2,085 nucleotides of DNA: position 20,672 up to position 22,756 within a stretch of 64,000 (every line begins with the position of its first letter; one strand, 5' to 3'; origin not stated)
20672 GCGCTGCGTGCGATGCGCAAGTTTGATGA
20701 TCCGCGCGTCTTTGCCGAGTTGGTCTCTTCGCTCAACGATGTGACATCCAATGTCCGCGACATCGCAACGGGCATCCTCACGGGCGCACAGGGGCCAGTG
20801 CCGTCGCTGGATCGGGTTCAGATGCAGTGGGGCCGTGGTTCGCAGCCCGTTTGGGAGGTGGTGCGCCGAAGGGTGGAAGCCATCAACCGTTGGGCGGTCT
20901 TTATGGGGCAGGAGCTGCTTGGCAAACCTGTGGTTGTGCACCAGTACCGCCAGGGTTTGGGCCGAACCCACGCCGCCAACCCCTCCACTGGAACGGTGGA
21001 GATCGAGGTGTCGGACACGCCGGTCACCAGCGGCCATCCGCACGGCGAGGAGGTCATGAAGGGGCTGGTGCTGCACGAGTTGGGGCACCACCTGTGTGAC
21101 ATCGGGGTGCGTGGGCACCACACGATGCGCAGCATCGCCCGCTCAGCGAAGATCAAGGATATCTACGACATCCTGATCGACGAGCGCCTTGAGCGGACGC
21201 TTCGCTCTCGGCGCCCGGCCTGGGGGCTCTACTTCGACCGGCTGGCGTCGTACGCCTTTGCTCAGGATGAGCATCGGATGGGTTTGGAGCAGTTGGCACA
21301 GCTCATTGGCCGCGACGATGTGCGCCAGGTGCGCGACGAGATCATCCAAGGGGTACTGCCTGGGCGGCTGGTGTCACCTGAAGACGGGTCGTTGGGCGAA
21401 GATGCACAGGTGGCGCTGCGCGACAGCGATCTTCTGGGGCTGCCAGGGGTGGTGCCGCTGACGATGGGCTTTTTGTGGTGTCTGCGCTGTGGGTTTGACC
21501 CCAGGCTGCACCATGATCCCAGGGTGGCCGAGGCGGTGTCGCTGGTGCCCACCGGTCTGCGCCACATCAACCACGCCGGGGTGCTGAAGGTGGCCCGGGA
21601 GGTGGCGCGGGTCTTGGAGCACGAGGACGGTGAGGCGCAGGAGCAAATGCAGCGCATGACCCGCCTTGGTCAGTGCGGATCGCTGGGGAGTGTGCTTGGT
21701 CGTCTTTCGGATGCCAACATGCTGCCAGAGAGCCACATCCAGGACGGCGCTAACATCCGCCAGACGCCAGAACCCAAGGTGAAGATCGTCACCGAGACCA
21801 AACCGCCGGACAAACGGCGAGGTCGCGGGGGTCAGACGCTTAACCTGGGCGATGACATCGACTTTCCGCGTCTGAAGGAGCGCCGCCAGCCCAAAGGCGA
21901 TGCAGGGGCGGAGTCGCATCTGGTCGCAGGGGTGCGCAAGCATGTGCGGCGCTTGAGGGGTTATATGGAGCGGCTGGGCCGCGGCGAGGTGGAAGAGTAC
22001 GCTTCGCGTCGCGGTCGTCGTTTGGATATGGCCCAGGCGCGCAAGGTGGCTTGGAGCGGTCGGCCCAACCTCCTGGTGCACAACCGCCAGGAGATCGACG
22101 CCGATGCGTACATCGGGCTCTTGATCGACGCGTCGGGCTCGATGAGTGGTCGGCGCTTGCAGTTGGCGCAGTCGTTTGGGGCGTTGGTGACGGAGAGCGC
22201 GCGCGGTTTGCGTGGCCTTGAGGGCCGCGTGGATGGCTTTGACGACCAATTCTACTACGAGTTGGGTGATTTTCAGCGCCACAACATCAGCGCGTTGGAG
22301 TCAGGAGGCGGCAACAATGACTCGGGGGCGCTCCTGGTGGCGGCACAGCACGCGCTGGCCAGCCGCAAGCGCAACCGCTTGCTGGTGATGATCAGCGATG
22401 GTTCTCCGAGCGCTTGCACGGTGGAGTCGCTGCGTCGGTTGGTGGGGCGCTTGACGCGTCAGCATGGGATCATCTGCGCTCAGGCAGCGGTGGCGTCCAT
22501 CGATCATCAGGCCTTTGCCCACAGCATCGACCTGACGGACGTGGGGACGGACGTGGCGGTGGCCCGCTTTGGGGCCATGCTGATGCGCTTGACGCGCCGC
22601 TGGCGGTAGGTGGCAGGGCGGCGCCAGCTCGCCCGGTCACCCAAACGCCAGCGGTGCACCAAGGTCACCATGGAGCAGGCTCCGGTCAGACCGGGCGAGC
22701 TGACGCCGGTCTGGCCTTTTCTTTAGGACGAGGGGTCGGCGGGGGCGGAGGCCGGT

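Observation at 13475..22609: Divergent four-gene cluster: AAA_5/MoxR-like ATPase + HEAT-HExxH-vWA giant, facing a membrane protein + HEAT-aldo/keto-reductase fusion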

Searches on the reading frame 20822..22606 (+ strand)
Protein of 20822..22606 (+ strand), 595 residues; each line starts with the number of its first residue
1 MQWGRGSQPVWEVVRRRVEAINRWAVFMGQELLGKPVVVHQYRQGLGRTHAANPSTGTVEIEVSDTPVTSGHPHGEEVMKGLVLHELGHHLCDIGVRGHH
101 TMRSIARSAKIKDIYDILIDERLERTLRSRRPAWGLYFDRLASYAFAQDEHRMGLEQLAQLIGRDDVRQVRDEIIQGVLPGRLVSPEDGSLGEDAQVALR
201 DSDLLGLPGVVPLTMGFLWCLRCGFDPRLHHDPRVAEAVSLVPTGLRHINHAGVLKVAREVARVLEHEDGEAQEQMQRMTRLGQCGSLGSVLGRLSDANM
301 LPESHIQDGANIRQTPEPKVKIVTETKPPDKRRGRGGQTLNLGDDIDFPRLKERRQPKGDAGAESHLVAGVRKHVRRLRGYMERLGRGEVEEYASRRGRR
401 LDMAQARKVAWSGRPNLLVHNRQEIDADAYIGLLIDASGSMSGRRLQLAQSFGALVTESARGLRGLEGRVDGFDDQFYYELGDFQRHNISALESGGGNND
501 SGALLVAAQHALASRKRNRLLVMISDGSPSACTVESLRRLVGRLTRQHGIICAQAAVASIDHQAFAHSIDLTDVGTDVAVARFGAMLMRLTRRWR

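Call 14: find_homologous_proteins(query=window:20822-22606:+, max_evalue=0.001)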
Query window:20822-22606:+ (595 aa): 53 proteins with E <= 0.001 among 8000 candidates.
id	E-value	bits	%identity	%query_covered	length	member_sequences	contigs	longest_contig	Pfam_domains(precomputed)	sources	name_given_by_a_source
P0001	3.5e-180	619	50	99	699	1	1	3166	PF02985.29,PF13646.13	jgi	jgi:hypothetical protein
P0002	8.2e-178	611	53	97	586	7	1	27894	PF11775.14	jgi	jgi:hypothetical protein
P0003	2.0e-177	610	52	97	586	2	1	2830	PF11775.14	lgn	-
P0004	3.8e-174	599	50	99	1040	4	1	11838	PF02985.29,PF13646.13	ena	-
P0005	8.7e-173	594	50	99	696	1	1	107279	PF11775.14,PF13519.13,PF13646.13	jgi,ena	-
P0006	9.3e-167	574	50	98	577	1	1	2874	-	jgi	-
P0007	6.3e-166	572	49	98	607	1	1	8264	PF13519.13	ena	-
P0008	1.6e-164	567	49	97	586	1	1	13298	-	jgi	jgi:Mg-chelatase subunit ChlD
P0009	7.9e-164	565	49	97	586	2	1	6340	-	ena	-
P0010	2.2e-163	563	49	99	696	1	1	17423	PF13646.13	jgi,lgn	jgi:hypothetical protein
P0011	3.5e-161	556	48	99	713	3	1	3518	PF13646.13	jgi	jgi:uncharacterized protein YegL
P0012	7.4e-158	545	48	99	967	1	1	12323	PF13646.13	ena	-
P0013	1.1e-155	538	49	99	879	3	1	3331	PF02985.29,PF13646.13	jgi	jgi:hypothetical protein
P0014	8.6e-153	528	47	97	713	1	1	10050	PF02985.29,PF13646.13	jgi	jgi:hypothetical protein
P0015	1.1e-152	528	47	99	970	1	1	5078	PF13646.13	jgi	-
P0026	1.1e-126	442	44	98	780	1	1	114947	PF13646.13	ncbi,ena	-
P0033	7.4e-117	410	37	99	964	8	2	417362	PF13646.13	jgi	jgi:hypothetical protein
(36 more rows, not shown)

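Call 17: find_encoding_contigs(protein=P0033, flank=10000, max_places=2)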
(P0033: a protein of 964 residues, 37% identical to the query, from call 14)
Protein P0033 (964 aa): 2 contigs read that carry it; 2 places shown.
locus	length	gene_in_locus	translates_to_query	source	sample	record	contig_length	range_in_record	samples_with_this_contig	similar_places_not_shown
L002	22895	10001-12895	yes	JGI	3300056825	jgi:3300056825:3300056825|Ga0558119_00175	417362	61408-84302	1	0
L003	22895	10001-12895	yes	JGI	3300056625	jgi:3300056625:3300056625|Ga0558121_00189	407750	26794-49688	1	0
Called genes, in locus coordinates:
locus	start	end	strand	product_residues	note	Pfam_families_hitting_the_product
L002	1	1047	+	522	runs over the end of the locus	-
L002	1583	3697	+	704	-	PF13517:FG-GAP_3 (faint), PF02518:HATPase_c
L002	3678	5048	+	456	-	PF00072:Response_reg, PF00158:Sigma54_activat, PF14532:Sigma54_activ_2, PF07724:AAA_2 (weak), PF07728:AAA_5, PF25601:AAA_lid_14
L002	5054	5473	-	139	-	PF12844:HTH_19 (weak), PF13560:HTH_31, PF01381:HTH_3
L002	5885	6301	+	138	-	-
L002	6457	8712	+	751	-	PF09826:Beta_propel (faint), PF08309:LVIVD, PF13860:FlgD_ig, PF18962:Por_Secre_tail (weak)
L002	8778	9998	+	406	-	PF00004:AAA (faint), PF07728:AAA_5, PF13401:AAA_22 (faint)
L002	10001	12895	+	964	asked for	PF13646:HEAT_2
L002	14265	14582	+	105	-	-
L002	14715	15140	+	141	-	-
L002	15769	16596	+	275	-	PF04403:PqiA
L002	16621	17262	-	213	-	PF02470:MlaD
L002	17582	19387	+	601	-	-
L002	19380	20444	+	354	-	-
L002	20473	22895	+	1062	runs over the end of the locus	PF13809:Tubulin_2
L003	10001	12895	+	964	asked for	PF13646:HEAT_2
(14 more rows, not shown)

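Call 18: find_encoding_contigs(protein=P0026, flank=10000, max_places=2)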
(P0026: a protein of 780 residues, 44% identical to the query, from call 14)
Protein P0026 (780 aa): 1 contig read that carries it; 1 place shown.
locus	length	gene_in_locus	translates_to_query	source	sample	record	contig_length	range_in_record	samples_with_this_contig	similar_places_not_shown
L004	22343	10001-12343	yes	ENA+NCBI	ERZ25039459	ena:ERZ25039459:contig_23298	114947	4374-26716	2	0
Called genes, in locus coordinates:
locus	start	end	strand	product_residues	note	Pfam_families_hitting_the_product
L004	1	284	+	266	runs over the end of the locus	PF08309:LVIVD (faint)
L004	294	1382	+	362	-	PF08309:LVIVD (weak)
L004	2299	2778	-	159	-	PF04542:Sigma70_r2, PF08281:Sigma70_r4_2, PF04545:Sigma70_r4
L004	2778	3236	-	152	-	-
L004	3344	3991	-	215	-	PF14534:DUF4440, PF12680:SnoaL_2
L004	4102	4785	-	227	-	PF01978:TrmB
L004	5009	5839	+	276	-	-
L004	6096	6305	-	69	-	-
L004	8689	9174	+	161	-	-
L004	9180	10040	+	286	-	-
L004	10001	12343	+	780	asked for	PF13646:HEAT_2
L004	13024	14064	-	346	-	-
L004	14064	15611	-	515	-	PF04851:ResIII, PF00271:Helicase_C (weak)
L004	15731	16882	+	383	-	PF01381:HTH_3, PF12844:HTH_19, PF13560:HTH_31, PF06114:Peptidase_M78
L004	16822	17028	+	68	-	-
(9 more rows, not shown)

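Call 19: find_encoding_contigs(protein=P0005, flank=10000, max_places=2)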
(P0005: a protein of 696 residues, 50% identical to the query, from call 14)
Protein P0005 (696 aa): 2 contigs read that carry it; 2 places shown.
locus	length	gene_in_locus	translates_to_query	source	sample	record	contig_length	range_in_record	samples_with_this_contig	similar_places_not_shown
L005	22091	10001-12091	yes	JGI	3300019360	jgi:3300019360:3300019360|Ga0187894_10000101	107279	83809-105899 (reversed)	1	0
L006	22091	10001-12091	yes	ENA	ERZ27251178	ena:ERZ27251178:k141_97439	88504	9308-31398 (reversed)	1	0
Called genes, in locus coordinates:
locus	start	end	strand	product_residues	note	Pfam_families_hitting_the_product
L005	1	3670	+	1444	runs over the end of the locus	-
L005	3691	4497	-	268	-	-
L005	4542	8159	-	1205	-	PF23381:Beta-prop_IFT122_1st, PF24807:WD40_CDC20-Fz, PF24814:WD40_Prp19, PF24817:WD40_WDHD1_1st, PF25173:Beta-prop_WDR3_1st, PF25175:Beta-prop_WDR5, PF00400:WD40, PF24805:EIF3I, +51 more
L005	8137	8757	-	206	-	PF08719:NADAR, PF08010:Phage_30_3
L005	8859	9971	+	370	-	PF13401:AAA_22 (weak), PF00004:AAA (weak), PF07728:AAA_5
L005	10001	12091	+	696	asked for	PF13646:HEAT_2, PF11775:CobT_C (faint), PF13519:VWA_2 (faint)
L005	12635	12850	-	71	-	-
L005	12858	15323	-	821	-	PF08487:VIT, PF13757:VIT_2, PF00092:VWA, PF13519:VWA_2, PF13768:VWA_3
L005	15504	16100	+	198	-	PF04542:Sigma70_r2, PF08281:Sigma70_r4_2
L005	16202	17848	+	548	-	PF00089:Trypsin, PF13365:Trypsin_2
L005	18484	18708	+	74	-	-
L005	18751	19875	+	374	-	-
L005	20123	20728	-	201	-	PF02798:GST_N, PF13417:GST_N_3, PF13409:GST_N_2, PF00043:GST_C, PF14497:GST_C_3 (weak), PF13410:GST_C_2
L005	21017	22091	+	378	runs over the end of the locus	PF18152:DAHP_snth_FXD, PF00793:DAHP_synth_1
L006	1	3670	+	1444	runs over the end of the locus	-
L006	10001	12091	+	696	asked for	PF13646:HEAT_2, PF11775:CobT_C (faint), PF13519:VWA_2 (faint)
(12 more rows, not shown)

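Call 20: find_related_loci(query=A1, collection=genome_contigs, flank=10000)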
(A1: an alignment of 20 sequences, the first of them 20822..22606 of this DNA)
Query A1 (595 aa) in genome_contigs; peptide patterns used: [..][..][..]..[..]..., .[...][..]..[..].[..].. (x = any residue, [..] = any of these).
599 stretches matched a pattern (row limit reached: there are more); 111 encode a relative of the query (tblastn E <= 1e-3); the best 80 are kept; 80 distinct loci.
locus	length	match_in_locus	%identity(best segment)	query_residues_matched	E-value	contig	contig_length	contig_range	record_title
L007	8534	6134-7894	52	11-595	0e+0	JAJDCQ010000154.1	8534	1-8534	MAG: Planctomycetota bacterium isolate OFTM393 OFTM393_153, whole genome shotgun sequence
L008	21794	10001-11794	51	7-595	5e-171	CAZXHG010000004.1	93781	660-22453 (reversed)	MAG TPA_asm: uncultured Rickettsiales bacterium isolate binchicken_co147_14 genome assembly, contig: NODE_620_length_937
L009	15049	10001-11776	49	5-595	1e-163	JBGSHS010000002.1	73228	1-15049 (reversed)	MAG: Pirellulaceae bacterium isolate JTS-AC110 k141_3106725, whole genome shotgun sequence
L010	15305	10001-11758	47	7-595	7e-152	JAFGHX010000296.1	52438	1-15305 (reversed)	MAG: Kiritimatiellae bacterium isolate Zod_Metabat.16 k87_8535632, whole genome shotgun sequence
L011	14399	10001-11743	49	17-595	1e-148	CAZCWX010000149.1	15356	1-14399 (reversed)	MAG TPA_asm: uncultured Enterobacteriaceae bacterium isolate binchicken_co31_407 genome assembly, contig: k141_1806423,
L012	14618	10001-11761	45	14-595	3e-147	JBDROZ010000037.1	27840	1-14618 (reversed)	MAG: Candidatus Eisenbacteria bacterium isolate MEGAHIT-group-1.985 k141_6375543, whole genome shotgun sequence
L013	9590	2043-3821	47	11-595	3e-140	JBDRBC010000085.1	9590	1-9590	MAG: bacterium isolate MEGAHIT-group-1.1038 k141_984178, whole genome shotgun sequence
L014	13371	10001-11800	39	2-595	8e-110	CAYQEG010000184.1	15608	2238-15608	MAG TPA_asm: uncultured Rickettsiales bacterium isolate SRP077602_co5_496 genome assembly, contig: NODE_17600_length_156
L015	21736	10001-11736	46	14-595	7e-140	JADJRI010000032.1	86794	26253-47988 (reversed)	MAG: Planctomycetota bacterium isolate Fred_18-Q3-R57-64_MAXAC.418 tig00029250-10-869970, whole genome shotgun sequence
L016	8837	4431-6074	32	16-593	3e-74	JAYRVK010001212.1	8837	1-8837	MAG: Sandaracinaceae bacterium isolate NJ_NJASGE3bin.19 k141_1522891, whole genome shotgun sequence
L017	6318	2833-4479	32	16-593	1e-72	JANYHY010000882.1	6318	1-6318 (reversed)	MAG: Myxococcales bacterium isolate GL140_2_metabinner_129_sub GL140_2_k141_2831380, whole genome shotgun sequence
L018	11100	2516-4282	35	6-595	1e-98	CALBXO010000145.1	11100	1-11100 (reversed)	MAG TPA_asm: uncultured proteobacterium isolate ERR2206771_bin.55_CONCOCT_v1.1_MAG genome assembly, contig: ERZ888641.53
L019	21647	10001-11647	33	17-593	1e-71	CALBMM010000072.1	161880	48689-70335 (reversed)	MAG TPA_asm: uncultured proteobacterium isolate SRR6227243_bin.109_CONCOCT_v1.1_MAG genome assembly, contig: ERZ795105.1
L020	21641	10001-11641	33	17-593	2e-71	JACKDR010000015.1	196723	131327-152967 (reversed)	MAG: Kofleriaceae bacterium isolate HK-STAS-MYXO-12 HK-STAS-MYXO-12_15, whole genome shotgun sequence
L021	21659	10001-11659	34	15-593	3e-71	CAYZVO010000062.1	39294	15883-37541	MAG TPA_asm: uncultured Enterobacterales bacterium isolate binchicken_co141_545 genome assembly, contig: NODE_4494_lengt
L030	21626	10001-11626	29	23-593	1e-66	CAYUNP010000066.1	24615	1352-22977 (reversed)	MAG TPA_asm: uncultured Pirellulaceae bacterium isolate SRP114822_co2_9 genome assembly, contig: NODE_1704_length_24615_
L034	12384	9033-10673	31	18-593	6e-66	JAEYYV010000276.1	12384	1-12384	MAG: Proteobacteria bacterium isolate OH_CBlB_67 k127_682415, whole genome shotgun sequence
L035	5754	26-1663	33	17-593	8e-66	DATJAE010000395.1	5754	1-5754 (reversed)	MAG TPA_asm: Kofleriaceae bacterium isolate SMAG_U15319 k141_3553679, whole genome shotgun sequence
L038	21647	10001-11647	30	16-593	7e-65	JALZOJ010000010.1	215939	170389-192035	MAG: Myxococcota bacterium isolate MSU bin108 SD1459_NODE_10_length_215939_cov_14.955517, whole genome shotgun sequence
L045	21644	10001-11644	32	17-593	1e-63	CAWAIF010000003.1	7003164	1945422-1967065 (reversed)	MAG: uncultured delta proteobacterium isolate MFD02416.bin.1.98 genome assembly, contig: contig_8404, whole genome shotg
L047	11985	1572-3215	30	16-593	7e-63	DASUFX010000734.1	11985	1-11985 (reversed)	MAG TPA_asm: Kofleriaceae bacterium isolate SMAG_U1390 k141_1922857, whole genome shotgun sequence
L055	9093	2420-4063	32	17-593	3e-61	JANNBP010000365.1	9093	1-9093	MAG: Deltaproteobacteria bacterium isolate OTE_78_metabat_316 OTE_78_k141_3797038, whole genome shotgun sequence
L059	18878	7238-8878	30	17-593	5e-60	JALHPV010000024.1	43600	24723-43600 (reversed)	MAG: Kofleriaceae bacterium isolate bin.28 c_000000004163, whole genome shotgun sequence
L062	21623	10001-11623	28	24-593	1e-59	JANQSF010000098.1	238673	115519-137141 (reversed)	MAG: Phycisphaeraceae bacterium isolate IP29b_bin.9 k99_3087204, whole genome shotgun sequence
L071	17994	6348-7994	30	16-593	5e-58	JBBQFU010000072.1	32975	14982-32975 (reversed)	MAG: Haliangiales bacterium isolate Co_metawrap_1004 Cmw_1004_k141_691814_length_32975_cov_8.0000, whole genome shotgun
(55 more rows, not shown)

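Call 27: predict_structure(alignment_id=A2)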
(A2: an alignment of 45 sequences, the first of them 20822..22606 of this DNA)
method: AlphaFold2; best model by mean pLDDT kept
length: 595 residues; sequences in the alignment: 45
mean_pLDDT: 87.6   pTM: 0.56
mean pLDDT of the five models: 87.6, 85.3, 85.1, 84.4, 84.3
residues with pLDDT >= 90: 410; 70-90: 106; 50-70: 45; < 50: 34
segments of 3 or more residues with pLDDT < 50: 1-3, 308-337
pLDDT, mean of each block of 10 residues (from residue 1): 61 95 97 94 89 88 95 96 97 92 94 96 97 96 86 91 93 95 82 85 91 93 94 97 96 98 80 70 61 67 58 38 34 48 75 94 97 96 87 88 86 87 90 97 97 98 96 97 98 95 96 96 91 91 94 96 94 93 96 88
secondary structure, 60 per line:
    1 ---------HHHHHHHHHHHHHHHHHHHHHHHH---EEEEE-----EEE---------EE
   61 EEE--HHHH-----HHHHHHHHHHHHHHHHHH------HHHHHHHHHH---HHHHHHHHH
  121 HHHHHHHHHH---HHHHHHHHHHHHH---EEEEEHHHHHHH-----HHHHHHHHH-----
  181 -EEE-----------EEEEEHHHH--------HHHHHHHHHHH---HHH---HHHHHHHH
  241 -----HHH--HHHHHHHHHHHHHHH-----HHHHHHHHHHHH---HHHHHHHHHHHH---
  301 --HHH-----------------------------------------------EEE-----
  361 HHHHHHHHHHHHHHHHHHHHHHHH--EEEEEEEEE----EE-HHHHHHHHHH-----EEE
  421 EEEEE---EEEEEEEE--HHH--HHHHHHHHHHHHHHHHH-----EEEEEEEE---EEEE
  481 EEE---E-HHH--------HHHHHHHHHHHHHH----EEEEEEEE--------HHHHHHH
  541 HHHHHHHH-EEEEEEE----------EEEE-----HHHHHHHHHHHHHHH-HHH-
elements in order: H10-33 E37-41 E47-49 E59-63 H66-69 H75-92 H99-108 H112-130 H134-146 E150-154 H155-161 H167-175 E182-184 E196-200 H201-204 H213-223 H233-240 H251-265 H271-282 H286-297 E353-355 H361-384 E387-395 H403-412 E418-425 E429-436 H444-460 E466-473 E477-483 H500-513 E518-525 H534-548 E550-556 E567-570 H576-590

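Call 31: fold_search(model_id=the predicted structure, library=pdb)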
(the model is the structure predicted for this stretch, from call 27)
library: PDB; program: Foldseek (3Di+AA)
matches with E <= 10: 1058; with E <= 0.001: 35
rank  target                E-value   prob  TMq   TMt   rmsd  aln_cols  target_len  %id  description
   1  9qh6_G                2.3e-08  1.00  0.26  0.49   8.4       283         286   17  NorQ in complex with NorD VWA domain from Paracoccus denitrificans (released 2026-03-25)
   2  9qhd_G                5.3e-08  1.00  0.27  0.55   7.1       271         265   18  NorQD complex state 1 from Jhaorihella thermophila (released 2026-03-25)
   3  9qhe_G                1.5e-07  1.00  0.27  0.59   7.1       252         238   17  NorQD complex state 2 from Jhaorihella thermophila (released 2026-03-25)
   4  9qh8_G                1.5e-07  1.00  0.28  0.57   7.4       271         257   18  reduced NorQ-NorD VWA domain complex from Paracoccus denitrificans (released 2026-03-25)
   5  8ql1_C                1.2e-06  1.00  0.27  0.62   7.5       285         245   15  Crystal structure of the human MDN1-MIDAS/NLE1-UBL complex (released 2025-04-09)
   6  8ql1_G                8.2e-06  1.00  0.28  0.66   7.9       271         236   14  Crystal structure of the human MDN1-MIDAS/NLE1-UBL complex (released 2025-04-09)
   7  6qt8                  8.2e-06  1.00  0.28  0.53   9.5       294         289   15  Crystal structure of Rea1-MIDAS domain from Chaetomium thermophilum (released 2019-08-07)
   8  9qhf_G                1.5e-05  1.00  0.24  0.57   6.9       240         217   16  NorQD complex state 3 from Jhaorihella thermophila (released 2026-03-25)
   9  9qhg_G                3.3e-05  1.00  0.27  0.58   6.3       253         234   17  NorQD complex state 4 from Jhaorihella thermophila (released 2026-03-25)
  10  9no5_C                5.9e-05  1.00  0.22  0.59   4.4       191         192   16  Crystal structure of vWFA domain from LapA adhesin of Pseudomonas fluorescens (released 2026-04-01)
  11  9t3y_A                9.6e-05  1.00  0.22  0.18   8.6       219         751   15  Cryo-EM structure of alphaM/beta2:C3d-anti-CR3-Nb headpiece complex (HPO2 3D class reconstruction) (released 2026-03-25)
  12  9no5_A                1.2e-04  1.00  0.21  0.55   5.4       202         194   16  Crystal structure of vWFA domain from LapA adhesin of Pseudomonas fluorescens (released 2026-04-01)
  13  8hmb_E                1.4e-04  1.00  0.21  0.14   3.8       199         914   14  Cryo-EM structure of human high-voltage activated L-type calcium channel CaV1.2 in complex with benidipine (BEN) (released 2024-04-24)
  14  8fd7_D                1.5e-04  1.00  0.23  0.14   3.9       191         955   12  Structure of the human L-type voltage-gated calcium channel Cav1.2 complexed with gabapentin (released 2023-03-22)
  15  5es4_A                1.8e-04  1.00  0.22  0.13   6.1       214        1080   16  RE-REFINEMENT OF INTEGRIN ALPHAXBETA2 ECTODOMAIN IN THE CLOSED/BENT CONFORMATION (released 2016-03-02)
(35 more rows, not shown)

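Call 33: search_protein_families(library=pfam, proteins=[L020:6521-11653:+, L045:6596-11656:+, L062:6386-11632:+, L030:6530-11638:+, L009:7748-11776:+], max_evalue=0.01)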
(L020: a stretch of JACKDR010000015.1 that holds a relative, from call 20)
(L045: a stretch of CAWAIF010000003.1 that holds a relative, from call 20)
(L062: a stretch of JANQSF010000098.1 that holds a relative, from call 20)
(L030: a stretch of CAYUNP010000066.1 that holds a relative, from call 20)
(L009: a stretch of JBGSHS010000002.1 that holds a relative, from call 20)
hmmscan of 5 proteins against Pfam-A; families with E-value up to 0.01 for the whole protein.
L020:6521-11653:+ (1711 aa): 1 family
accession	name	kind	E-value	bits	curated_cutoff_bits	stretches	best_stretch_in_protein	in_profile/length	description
PF13646.12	HEAT_2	-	0.0068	17.1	27.7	1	75-148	7-81/88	HEAT repeats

L045:6596-11656:+ (1687 aa): 1 family
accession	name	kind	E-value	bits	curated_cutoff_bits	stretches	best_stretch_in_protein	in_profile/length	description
PF05762.20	VWA_CoxE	-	0.00073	19.5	26.4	1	1478-1641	12-182/222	VWA domain containing CoxE-like protein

L062:6386-11632:+ (1749 aa): 1 family
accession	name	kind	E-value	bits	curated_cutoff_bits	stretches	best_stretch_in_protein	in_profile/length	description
PF13646.12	HEAT_2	-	0.00048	20.8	27.7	1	43-121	6-85/88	HEAT repeats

L030:6530-11638:+ (1703 aa): 2 families
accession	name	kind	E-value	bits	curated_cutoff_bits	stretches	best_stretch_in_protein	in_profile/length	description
PF13519.12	VWA_2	-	1.3e-05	26.2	27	1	1539-1633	4-106/107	von Willebrand factor type A domain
PF00092.34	VWA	-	1.7e-05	25.6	23.8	1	1538-1664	4-140/174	von Willebrand factor type A domain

L009:7748-11776:+ (1343 aa): 8 families
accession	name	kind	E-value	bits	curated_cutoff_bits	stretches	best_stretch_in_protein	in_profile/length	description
PF13646.12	HEAT_2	-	7.6e-24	84.2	27.7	3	659-733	7-83/88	HEAT repeats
PF02985.28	HEAT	-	3.5e-11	42.7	23.5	0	687-708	5-26/31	HEAT repeat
PF00092.34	VWA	-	0.00033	21.4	23.8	1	1181-1305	4-139/174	von Willebrand factor type A domain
PF13519.12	VWA_2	-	0.00045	21.2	27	1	1181-1275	3-106/107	von Willebrand factor type A domain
PF20168.4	PDS5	-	0.00069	18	27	0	432-492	320-386/1053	Sister chromatid cohesion protein PDS5 protein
PF12717.13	Cnd1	-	0.00072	20.1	26.4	0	458-490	13-45/162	non-SMC mitotic condensation complex subunit 1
PF05762.20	VWA_CoxE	-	0.00083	19.3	26.4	1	1124-1294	3-177/222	VWA domain containing CoxE-like protein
PF00514.29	Arm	-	0.0076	16.7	20.6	0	676-707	9-37/41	Armadillo/beta-catenin-like repeat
